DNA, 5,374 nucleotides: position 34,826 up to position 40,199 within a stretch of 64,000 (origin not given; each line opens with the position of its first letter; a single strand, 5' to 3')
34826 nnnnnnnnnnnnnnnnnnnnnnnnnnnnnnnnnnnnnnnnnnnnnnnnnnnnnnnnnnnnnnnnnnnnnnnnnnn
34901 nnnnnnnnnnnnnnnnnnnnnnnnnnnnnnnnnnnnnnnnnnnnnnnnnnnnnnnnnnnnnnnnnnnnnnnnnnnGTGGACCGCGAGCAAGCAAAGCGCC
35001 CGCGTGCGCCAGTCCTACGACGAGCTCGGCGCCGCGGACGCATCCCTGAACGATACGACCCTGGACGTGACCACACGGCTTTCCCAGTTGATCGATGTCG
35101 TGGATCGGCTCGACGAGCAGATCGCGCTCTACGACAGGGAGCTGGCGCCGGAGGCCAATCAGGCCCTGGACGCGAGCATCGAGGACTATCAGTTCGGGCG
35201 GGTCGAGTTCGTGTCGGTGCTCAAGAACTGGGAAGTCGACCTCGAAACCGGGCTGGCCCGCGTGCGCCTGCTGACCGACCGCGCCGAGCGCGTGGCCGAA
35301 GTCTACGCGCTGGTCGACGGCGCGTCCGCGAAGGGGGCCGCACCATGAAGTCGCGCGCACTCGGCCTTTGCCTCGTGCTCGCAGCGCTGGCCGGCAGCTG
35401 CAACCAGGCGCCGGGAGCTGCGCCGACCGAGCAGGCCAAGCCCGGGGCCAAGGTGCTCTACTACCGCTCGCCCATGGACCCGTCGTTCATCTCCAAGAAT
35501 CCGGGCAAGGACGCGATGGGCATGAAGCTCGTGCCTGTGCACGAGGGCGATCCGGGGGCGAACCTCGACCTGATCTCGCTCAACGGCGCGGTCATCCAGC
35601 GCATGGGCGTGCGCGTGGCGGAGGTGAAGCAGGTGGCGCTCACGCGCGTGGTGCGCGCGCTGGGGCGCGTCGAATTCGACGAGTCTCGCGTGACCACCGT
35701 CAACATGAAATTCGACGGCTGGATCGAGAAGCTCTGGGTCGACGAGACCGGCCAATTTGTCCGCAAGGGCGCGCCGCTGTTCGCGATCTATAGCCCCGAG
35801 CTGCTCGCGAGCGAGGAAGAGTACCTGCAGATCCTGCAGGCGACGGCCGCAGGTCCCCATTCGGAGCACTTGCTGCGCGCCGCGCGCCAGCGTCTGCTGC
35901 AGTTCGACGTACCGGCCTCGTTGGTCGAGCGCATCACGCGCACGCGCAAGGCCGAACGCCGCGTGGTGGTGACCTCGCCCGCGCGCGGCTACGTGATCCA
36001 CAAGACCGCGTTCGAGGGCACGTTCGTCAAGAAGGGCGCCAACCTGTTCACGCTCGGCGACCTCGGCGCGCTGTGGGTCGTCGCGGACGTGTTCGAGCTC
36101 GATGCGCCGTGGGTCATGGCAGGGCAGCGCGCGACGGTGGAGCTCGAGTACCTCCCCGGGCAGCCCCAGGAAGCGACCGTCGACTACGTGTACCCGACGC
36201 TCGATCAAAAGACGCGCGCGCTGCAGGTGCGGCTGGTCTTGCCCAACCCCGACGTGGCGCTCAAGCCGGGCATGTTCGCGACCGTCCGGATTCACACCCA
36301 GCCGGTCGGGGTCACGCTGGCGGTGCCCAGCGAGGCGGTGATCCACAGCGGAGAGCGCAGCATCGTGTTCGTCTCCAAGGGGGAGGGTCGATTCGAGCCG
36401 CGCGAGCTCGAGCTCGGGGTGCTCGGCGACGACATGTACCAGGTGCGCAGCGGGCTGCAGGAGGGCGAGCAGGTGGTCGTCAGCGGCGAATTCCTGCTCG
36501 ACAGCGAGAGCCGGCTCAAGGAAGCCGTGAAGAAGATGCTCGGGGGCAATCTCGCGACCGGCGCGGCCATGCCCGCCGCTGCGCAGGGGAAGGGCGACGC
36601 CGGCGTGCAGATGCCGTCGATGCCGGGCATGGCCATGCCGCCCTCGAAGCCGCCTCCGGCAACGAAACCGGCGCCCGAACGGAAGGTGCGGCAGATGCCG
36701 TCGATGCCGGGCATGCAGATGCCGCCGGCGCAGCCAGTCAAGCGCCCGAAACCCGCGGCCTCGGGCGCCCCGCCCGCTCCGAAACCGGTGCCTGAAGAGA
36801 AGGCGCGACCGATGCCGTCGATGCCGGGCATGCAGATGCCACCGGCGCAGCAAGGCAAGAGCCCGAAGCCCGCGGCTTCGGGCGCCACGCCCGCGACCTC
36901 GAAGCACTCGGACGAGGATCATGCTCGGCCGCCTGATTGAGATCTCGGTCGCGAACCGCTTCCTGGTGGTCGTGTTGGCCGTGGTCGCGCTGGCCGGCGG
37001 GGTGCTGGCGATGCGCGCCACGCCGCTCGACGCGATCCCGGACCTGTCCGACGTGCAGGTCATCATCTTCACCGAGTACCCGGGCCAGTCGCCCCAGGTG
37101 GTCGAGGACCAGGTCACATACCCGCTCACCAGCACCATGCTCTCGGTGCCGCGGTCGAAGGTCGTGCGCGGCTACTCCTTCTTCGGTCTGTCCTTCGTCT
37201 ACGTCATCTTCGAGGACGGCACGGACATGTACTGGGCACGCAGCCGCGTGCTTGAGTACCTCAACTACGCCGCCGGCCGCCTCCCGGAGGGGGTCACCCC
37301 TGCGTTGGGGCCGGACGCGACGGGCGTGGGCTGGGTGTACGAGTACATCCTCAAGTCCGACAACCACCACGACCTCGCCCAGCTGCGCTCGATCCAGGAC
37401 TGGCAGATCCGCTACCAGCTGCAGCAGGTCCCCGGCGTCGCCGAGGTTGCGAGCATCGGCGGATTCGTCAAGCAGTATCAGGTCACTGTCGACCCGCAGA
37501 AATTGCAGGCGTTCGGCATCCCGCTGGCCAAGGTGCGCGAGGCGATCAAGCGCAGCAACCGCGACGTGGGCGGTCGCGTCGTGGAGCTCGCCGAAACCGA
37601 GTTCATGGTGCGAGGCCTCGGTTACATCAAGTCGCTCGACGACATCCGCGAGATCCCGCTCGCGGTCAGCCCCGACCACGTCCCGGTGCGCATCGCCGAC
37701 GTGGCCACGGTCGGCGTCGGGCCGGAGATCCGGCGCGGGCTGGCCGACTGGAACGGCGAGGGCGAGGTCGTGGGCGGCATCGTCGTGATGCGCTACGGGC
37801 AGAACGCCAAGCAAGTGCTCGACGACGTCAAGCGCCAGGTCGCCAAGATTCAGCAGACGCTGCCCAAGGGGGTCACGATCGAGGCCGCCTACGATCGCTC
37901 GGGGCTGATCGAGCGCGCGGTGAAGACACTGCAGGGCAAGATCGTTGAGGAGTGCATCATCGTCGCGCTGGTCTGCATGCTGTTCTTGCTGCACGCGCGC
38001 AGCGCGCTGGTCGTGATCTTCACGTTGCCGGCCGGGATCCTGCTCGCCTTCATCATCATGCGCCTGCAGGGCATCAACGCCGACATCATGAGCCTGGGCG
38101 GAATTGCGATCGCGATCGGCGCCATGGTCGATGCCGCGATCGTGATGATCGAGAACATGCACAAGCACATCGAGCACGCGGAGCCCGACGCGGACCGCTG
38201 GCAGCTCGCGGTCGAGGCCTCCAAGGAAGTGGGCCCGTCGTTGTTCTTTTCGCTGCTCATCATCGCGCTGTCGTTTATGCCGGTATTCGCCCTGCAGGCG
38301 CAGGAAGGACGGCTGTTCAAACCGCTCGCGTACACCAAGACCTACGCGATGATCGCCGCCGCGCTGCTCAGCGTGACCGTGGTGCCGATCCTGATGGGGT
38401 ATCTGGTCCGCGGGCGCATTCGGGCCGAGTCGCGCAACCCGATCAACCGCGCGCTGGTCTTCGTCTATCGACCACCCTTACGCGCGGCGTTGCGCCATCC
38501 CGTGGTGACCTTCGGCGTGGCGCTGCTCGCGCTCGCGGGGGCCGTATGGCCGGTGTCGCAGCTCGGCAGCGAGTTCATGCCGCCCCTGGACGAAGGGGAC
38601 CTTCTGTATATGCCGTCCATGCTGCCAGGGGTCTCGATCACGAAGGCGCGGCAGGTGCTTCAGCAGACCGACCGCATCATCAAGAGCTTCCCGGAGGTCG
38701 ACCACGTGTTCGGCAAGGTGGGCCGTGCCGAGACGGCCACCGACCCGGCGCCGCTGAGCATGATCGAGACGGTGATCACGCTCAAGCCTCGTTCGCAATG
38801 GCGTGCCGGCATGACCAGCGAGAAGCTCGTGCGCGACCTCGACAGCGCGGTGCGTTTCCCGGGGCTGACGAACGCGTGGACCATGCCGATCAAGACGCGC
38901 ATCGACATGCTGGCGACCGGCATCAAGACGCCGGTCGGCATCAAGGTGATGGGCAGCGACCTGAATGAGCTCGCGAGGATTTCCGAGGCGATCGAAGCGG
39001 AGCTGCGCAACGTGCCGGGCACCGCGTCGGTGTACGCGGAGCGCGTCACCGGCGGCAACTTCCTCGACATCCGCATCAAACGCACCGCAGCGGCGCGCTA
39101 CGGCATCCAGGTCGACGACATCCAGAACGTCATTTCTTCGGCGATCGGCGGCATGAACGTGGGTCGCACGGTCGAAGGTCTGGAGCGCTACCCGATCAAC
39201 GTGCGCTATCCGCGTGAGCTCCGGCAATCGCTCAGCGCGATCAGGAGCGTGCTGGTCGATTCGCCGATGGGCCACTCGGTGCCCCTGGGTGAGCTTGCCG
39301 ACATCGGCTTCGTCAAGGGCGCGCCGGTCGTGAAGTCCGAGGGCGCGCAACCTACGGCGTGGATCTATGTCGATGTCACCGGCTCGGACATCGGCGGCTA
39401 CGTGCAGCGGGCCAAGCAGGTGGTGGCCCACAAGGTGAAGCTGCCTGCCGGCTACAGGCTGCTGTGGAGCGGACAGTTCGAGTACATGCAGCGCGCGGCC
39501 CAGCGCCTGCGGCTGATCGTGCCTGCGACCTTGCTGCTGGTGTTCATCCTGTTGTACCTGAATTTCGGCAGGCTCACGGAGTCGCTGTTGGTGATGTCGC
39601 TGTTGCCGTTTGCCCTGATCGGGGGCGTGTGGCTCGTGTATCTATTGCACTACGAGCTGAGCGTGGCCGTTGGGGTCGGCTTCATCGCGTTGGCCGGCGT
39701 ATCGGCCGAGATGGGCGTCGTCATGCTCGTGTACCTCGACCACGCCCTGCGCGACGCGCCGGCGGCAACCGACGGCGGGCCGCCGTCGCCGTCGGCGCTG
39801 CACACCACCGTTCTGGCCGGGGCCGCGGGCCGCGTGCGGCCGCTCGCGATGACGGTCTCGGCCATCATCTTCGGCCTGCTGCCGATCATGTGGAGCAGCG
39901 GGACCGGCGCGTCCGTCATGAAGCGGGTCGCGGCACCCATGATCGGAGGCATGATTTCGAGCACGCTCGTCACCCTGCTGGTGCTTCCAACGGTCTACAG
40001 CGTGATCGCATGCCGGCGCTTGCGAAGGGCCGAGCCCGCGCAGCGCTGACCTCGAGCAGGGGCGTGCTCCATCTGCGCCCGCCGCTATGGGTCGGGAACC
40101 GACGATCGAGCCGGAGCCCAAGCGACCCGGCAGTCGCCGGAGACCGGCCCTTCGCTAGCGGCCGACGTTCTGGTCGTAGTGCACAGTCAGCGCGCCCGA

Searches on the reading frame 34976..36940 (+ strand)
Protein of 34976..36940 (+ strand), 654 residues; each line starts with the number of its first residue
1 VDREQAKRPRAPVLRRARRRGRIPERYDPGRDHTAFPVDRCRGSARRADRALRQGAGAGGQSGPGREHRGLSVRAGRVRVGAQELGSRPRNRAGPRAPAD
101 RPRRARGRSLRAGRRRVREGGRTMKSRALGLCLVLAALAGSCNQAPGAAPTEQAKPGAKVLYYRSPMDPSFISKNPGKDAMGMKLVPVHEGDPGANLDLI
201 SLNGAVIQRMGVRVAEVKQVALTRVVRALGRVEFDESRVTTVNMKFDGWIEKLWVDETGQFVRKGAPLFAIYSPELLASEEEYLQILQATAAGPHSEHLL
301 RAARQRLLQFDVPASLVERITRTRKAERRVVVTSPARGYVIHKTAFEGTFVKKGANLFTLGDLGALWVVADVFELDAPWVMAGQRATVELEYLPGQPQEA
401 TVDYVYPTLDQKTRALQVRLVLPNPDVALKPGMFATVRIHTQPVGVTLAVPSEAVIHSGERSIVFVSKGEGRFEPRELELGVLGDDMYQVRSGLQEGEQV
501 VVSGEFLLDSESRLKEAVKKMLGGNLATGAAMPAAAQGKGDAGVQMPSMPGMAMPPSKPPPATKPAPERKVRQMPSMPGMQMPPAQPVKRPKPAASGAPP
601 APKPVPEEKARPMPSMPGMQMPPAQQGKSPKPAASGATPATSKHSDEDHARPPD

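Call 89: search_protein_families(library=pfam, max_evalue=0.001, proteins=[window:34976-36940:+])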
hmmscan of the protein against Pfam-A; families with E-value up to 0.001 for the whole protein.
window:34976-36940:+ (654 aa): 3 families
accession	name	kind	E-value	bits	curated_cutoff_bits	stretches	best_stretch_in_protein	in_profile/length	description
PF16576.10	HlyD_D23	-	6e-74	248.4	30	1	222-435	2-214/214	Barrel-sandwich domain of CusB or HlyD membrane-fusion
PF13437.12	HlyD_3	-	3.1e-19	70.1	22.2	1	331-432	1-106/106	HlyD family secretion protein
PF00529.27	CusB_dom_1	-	0.0004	21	26.5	0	448-502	15-89/89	Cation efflux system protein CusB domain 1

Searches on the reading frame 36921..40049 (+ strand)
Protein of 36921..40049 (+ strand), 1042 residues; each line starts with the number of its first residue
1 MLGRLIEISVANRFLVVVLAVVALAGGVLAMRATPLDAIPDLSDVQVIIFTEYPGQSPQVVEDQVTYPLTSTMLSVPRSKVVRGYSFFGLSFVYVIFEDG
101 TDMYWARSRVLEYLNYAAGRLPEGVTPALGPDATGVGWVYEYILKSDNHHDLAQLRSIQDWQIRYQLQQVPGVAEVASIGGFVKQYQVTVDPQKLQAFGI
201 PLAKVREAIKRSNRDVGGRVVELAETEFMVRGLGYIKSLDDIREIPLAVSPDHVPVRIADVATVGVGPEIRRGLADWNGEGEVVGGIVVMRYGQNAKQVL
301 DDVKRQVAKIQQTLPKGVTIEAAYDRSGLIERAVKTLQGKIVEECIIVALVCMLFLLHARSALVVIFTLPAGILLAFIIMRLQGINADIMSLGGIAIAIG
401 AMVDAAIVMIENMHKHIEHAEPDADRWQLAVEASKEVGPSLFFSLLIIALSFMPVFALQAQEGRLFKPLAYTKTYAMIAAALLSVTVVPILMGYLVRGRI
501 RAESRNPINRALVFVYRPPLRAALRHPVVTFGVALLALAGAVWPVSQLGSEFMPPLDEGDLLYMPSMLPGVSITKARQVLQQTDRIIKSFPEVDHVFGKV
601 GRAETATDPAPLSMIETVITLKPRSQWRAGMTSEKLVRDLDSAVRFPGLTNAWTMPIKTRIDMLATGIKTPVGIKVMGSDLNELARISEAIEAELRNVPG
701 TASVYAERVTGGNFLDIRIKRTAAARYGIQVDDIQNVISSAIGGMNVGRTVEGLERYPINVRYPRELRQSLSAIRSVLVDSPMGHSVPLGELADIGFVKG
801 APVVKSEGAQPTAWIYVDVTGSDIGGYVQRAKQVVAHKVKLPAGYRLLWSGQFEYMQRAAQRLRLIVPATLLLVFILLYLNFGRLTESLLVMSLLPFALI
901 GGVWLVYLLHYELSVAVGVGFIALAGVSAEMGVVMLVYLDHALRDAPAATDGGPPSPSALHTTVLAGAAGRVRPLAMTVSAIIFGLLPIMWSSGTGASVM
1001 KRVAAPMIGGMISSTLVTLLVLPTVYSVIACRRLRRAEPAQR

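Call 10: search_protein_families(library=pfam, max_evalue=0.001, proteins=[window:36921-40049:+])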
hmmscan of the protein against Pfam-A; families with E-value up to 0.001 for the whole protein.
window:36921-40049:+ (1042 aa): 1 family
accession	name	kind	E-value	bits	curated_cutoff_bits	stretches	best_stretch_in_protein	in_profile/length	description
PF00873.25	ACR_tran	-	2.4e-233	777.5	28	1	6-1029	2-1020/1021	AcrB/AcrD/AcrF family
